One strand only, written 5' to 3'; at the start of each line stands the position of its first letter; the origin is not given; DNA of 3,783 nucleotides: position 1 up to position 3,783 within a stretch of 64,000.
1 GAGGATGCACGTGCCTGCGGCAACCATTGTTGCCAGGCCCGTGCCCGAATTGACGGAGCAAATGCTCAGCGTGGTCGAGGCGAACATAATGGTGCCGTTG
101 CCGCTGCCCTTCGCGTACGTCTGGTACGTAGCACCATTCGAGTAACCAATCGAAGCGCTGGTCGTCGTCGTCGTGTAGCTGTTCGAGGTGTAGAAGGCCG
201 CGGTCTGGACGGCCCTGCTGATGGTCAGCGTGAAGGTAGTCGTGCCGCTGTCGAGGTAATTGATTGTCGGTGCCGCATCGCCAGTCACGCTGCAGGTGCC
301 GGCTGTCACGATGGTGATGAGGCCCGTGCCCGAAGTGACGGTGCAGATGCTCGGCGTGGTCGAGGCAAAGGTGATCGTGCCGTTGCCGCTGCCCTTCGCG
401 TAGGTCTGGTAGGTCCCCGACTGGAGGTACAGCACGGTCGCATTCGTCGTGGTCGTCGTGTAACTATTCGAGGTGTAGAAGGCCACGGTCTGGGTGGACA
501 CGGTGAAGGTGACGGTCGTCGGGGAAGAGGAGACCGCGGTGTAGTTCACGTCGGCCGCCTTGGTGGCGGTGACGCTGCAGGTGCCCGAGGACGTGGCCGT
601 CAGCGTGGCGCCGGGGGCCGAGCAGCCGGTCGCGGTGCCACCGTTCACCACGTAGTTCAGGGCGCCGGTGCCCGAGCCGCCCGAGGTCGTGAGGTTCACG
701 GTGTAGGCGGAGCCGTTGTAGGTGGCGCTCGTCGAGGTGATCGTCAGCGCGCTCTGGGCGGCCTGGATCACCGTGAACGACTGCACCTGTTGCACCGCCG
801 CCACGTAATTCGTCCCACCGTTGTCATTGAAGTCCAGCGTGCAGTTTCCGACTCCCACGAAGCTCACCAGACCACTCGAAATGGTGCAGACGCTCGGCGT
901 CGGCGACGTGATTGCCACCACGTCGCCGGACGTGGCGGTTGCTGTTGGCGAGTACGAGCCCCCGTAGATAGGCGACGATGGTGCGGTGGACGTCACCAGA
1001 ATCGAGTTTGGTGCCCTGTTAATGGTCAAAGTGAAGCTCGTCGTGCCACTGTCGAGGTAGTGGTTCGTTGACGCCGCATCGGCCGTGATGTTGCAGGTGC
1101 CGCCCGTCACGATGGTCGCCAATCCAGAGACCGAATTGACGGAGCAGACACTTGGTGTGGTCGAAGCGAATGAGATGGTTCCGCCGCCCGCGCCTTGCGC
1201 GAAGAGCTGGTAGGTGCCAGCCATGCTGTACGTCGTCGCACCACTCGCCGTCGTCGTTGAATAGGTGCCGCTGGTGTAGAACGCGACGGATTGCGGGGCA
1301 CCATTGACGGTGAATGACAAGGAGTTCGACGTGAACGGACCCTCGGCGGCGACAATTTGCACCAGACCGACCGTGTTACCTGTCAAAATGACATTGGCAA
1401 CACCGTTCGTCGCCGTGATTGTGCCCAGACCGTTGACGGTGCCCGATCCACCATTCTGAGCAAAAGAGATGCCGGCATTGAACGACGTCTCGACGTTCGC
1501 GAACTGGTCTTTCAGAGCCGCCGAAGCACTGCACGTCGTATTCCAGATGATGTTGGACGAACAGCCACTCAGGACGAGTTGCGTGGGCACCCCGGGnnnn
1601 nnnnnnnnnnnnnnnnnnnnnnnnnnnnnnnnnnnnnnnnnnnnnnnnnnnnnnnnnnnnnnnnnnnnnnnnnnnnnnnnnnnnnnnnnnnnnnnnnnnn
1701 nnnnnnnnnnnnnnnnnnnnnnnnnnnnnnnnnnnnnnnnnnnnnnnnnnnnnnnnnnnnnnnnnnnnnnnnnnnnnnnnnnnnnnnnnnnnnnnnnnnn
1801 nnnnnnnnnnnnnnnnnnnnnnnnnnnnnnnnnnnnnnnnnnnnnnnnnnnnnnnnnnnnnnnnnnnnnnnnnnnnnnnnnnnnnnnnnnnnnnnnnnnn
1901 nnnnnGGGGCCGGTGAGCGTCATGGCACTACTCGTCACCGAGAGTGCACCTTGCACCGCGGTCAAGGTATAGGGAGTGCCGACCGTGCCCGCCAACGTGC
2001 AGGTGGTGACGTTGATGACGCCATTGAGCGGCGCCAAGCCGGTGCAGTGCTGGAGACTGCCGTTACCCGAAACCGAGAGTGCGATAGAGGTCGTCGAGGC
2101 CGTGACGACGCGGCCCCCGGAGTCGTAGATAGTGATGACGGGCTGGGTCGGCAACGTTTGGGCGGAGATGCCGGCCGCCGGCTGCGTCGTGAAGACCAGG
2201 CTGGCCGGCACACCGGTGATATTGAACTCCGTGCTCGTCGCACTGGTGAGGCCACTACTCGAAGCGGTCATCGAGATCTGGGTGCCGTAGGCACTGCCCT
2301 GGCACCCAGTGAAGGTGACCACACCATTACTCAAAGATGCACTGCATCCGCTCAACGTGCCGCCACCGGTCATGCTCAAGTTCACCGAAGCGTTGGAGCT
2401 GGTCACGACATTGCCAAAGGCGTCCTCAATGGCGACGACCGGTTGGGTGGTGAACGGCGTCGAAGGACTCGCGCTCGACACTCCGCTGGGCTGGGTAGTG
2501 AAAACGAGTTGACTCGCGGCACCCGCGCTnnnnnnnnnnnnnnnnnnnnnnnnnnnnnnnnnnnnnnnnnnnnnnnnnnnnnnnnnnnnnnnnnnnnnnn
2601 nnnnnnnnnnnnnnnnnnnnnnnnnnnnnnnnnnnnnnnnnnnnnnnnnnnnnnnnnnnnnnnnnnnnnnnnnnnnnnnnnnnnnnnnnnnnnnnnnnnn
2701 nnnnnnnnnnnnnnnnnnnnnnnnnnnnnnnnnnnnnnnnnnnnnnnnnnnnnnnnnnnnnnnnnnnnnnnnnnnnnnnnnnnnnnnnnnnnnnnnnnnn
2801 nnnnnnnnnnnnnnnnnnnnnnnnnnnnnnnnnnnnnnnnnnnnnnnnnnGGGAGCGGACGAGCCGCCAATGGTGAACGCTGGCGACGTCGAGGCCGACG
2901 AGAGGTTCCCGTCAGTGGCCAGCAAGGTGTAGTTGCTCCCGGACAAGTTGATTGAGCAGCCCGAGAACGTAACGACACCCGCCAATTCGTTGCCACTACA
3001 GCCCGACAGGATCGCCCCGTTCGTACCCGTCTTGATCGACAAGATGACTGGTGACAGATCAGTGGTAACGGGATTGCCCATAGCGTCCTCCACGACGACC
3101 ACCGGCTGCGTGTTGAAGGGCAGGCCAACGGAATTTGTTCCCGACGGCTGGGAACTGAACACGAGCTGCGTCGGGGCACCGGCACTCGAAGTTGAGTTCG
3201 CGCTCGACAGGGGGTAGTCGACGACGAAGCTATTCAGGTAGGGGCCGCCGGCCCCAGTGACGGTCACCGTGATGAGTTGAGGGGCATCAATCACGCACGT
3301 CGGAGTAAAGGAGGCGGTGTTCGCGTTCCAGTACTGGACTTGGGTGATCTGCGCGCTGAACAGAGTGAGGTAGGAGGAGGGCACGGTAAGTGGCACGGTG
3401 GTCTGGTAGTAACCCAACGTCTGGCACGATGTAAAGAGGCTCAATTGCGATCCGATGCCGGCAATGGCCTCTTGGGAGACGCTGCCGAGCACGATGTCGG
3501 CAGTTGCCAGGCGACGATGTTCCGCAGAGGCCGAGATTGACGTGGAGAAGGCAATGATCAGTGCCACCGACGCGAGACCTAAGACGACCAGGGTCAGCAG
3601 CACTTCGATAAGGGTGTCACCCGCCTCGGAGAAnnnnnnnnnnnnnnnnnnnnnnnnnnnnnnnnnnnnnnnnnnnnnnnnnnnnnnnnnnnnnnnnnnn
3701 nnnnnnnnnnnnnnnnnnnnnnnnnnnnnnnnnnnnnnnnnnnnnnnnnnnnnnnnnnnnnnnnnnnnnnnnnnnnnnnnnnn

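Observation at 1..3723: Giant type IV pilin (at least 1241 aa) carrying a long Ig-like repeat stalk, missed by the ORF track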

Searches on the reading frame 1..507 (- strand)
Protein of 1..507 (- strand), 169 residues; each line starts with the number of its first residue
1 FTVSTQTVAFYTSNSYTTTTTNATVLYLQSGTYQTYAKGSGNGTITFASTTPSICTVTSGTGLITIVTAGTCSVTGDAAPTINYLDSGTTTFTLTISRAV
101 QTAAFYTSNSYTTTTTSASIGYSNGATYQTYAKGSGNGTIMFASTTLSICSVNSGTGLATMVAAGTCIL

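Call 61: find_homologous_proteins(query=window:1-507:-, max_evalue=0.00001)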
Query window:1-507:- (169 aa): 2 proteins with E <= 0.00001 among 165 candidates.
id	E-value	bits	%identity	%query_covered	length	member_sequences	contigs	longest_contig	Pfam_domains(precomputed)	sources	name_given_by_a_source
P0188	9.8e-41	157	60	88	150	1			-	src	-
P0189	2.4e-23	101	65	58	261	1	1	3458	-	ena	-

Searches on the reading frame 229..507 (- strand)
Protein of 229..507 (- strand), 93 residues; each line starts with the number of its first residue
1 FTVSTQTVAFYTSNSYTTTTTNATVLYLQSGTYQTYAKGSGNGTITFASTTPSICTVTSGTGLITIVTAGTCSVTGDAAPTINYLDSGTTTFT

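Call 30: search_protein_families(library=pfam, proteins=[window:229-507:-], max_evalue=10)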
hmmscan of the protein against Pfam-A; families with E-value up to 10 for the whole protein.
window:229-507:- (93 aa): 3 families
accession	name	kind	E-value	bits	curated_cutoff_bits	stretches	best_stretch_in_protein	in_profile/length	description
PF22359.2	Big-like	-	0.0009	19.9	27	1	44-75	2-32/48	Bacterial Ig-like domain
PF02368.24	Big_2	-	0.0062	16.9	22.8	1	23-75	10-65/79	Bacterial Ig-like domain (group 2)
PF01238.27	PMI_typeI_C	-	9.3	6.9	21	0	50-66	29-45/48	Phosphomannose isomerase type I C-terminal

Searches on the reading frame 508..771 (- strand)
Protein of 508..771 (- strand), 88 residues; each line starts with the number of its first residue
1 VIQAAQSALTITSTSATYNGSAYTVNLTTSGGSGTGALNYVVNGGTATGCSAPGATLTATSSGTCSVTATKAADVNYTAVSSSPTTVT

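Call 30: search_protein_families(library=pfam, proteins=[window:508-771:-], max_evalue=10)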
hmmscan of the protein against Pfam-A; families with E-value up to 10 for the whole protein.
window:508-771:- (88 aa): 3 families
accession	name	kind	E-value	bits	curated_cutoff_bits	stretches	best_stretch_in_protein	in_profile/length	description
PF17996.7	CE2_N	-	0.059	13.9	27.9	1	9-77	17-88/108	Carbohydrate esterase 2 N-terminal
PF16640.11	Big_3_5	-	0.2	12.7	35.5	1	9-88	1-86/88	Bacterial Ig-like domain (group 3)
PF10342.15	Kre9_KNH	-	0.63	11.3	24.6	1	4-40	52-88/94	Kre9/KNH-like N-terminal Ig-like domain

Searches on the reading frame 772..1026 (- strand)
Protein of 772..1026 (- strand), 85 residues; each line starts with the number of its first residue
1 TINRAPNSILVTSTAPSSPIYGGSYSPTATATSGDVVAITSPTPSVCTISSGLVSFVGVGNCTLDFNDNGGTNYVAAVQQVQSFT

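Call 30: search_protein_families(library=pfam, proteins=[window:772-1026:-], max_evalue=10)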
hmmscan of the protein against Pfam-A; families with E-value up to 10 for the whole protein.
window:772-1026:- (85 aa): 1 family
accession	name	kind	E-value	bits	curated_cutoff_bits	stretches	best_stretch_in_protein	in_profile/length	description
PF21138.3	SMUBP-2_HCS1_1B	-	0.21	11.8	27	1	21-69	62-112/129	Helicase SMUBP-2/HCS1, 1B domain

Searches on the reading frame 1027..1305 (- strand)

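Call 30: search_protein_families(library=pfam, proteins=[window:1027-1305:-], max_evalue=10)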
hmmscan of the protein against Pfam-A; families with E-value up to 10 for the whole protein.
window:1027-1305:- (93 aa): 2 families
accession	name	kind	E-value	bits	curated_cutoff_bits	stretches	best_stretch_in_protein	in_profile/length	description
PF22359.2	Big-like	-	0.022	15.5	27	1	44-75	3-33/48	Bacterial Ig-like domain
PF03391.21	Nepo_coat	-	0.99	9.3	22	1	2-58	27-82/167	Nepovirus coat protein, central domain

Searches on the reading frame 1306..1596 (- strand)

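Call 30: search_protein_families(library=pfam, proteins=[window:1306-1596:-], max_evalue=10)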
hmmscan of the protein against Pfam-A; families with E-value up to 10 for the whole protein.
window:1306-1596:- (97 aa): 1 family
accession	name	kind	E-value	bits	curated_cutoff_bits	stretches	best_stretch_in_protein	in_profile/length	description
PF02369.22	Big_1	-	0.015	15.8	34.9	1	21-84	18-79/93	Bacterial Ig-like domain (group 1)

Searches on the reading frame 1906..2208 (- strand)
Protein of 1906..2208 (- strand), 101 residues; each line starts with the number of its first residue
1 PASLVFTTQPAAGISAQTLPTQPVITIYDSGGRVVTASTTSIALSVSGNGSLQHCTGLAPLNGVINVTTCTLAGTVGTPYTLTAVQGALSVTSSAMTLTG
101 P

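Call 30: search_protein_families(library=pfam, proteins=[window:1906-2208:-], max_evalue=10)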
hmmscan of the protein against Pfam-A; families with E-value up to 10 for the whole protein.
window:1906-2208:- (101 aa): 1 family
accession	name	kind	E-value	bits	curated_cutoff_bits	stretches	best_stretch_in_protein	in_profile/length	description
PF18565.7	Glyco_hydro2_C5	-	0.023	15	32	1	25-53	22-50/103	Glycoside hydrolase family 2 C-terminal domain 5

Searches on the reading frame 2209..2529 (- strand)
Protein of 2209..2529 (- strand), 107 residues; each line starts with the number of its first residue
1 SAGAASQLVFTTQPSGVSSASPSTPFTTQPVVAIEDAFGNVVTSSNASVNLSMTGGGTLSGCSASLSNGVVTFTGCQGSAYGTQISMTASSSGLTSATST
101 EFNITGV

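Call 30: search_protein_families(library=pfam, proteins=[window:2209-2529:-], max_evalue=10)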
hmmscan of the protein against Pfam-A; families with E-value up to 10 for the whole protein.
window:2209-2529:- (107 aa): 3 families
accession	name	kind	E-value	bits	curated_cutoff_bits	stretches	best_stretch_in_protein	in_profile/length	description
PF18565.7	Glyco_hydro2_C5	-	0.00029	21.1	32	1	32-70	22-60/103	Glycoside hydrolase family 2 C-terminal domain 5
PF09134.16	Invasin_D3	-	0.011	16.6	33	1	32-99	26-90/98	Invasin, domain 3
PF02369.22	Big_1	-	0.017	15.7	34.9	1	32-102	23-92/93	Bacterial Ig-like domain (group 1)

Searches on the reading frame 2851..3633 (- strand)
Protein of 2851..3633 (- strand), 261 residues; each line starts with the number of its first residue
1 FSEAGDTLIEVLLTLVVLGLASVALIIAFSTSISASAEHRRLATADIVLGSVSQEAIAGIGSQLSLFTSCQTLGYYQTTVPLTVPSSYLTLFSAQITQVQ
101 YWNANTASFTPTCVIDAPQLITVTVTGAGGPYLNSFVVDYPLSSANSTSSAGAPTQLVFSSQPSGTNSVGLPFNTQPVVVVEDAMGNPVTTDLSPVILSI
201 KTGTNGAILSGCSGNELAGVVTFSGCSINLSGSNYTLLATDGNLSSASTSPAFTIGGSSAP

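Call 36: predict_structure(alignment_id=A2)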
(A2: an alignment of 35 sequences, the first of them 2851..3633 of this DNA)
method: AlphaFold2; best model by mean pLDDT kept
length: 261 residues; sequences in the alignment: 35
mean_pLDDT: 85.7   pTM: 0.56
mean pLDDT of the five models: 85.7, 84.4, 83.5, 82.4, 80.7
residues with pLDDT >= 90: 154; 70-90: 71; 50-70: 16; < 50: 20
segments of 3 or more residues with pLDDT < 50: 146-149, 165-174, 259-261
pLDDT, mean of each block of 10 residues (from residue 1): 72 95 96 94 96 96 89 95 95 97 95 94 96 95 51 82 45 60 85 89 94 82 88 93 86 74 37
secondary structure, 60 per line:
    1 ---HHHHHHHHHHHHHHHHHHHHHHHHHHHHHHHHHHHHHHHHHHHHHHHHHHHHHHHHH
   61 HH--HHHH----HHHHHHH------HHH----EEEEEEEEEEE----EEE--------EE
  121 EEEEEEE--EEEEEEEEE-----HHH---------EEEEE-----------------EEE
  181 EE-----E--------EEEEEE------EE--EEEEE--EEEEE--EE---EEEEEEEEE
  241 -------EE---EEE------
elements in order: H4-62 H65-68 H73-79 E93-103 E108-110 E119-127 E130-138 E156-160 E178-182 E197-202 E213-217 E220-224 E232-240 E253-255

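Call 38: fold_search(model_id=the predicted structure, library=pdb)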
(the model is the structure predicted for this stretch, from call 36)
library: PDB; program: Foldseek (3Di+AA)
matches with E <= 10: 701; with E <= 0.001: 0
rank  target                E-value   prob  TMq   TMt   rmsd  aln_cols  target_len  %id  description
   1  5t9a_A                3.3e-03  0.99  0.25  0.09  11.1       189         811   10  Crystal structure of BuGH2Cwt (released 2017-09-13)
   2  4ak1                  5.7e-03  0.69  0.18  0.09  15.7       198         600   16  Structure of BT4661, a SusE-like surface located polysaccharide binding protein from the Bacteroides thetaiotaomicron he (released 2013-03-06)
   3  5t9g_A                1.3e-02  0.95  0.25  0.09  10.7       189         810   10  Crystal structure of BuGH2Cwt in complex with Galactoisofagomine (released 2017-09-13)
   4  5ftx                  1.4e-02  0.57  0.22  0.11  12.2       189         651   18  Structure of surface layer protein SbsC, domains 4-9 (released 2017-02-22)
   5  5t9g_B                1.7e-02  0.84  0.23  0.09  12.0       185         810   10  Crystal structure of BuGH2Cwt in complex with Galactoisofagomine (released 2017-09-13)
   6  6dlh                  1.8e-02  0.63  0.21  0.10  13.3       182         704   14  Endo-fucoidan hydrolase MfFcnA4 from glycoside hydrolase family 107 (released 2018-10-03)
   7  6dns                  1.9e-02  0.41  0.17  0.10  14.3       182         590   15  Endo-fucoidan hydrolase MfFcnA9 from glycoside hydrolase family 107 (released 2018-10-03)
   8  2wd0_A                2.0e-02  0.63  0.18  0.22  14.5       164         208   12  CRYSTAL STRUCTURE OF NONSYNDROMIC DEAFNESS (DFNB12) ASSOCIATED MUTANT D124G OF MOUSE CADHERIN-23 EC1-2 (released 2010-04-21)
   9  7zg0_C                2.1e-02  0.35  0.14  0.19  15.7       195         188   10  Murine IL-27 in complex with IL-27Ra and a non-competing Nb (released 2022-11-02)
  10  6dms                  2.2e-02  0.47  0.17  0.09  12.0       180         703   13  Endo-fucoidan hydrolase MfFcnA4_H294Q from glycoside hydrolase family 107 (released 2018-10-03)
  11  6d1p_A                2.5e-02  0.97  0.29  0.12   6.9       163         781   10  Apo structure of Bacteroides uniformis beta-glucuronidase 3 (released 2018-10-17)
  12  2yn5_B                2.6e-02  0.57  0.21  0.20  18.0       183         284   16  Structural insight into the giant calcium-binding adhesin SiiE: implications for the adhesion of Salmonella enterica t (released 2013-04-03)
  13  5t9a_B                2.8e-02  0.84  0.25  0.09  13.8       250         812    8  Crystal structure of BuGH2Cwt (released 2017-09-13)
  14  5fuc_C                3.1e-02  0.20  0.14  0.17  15.8       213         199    9  Biophysical and cellular characterisation of a junctional epitope antibody that locks IL-6 and gp80 together in a stab (released 2017-01-25)
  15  6d7j_D                3.3e-02  0.92  0.29  0.11   7.0       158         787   12  The Crystal Structure of Parabacteroides merdae Beta-Glucuronidase (GUS) with Glycerol in Active-Site (released 2019-05-01)
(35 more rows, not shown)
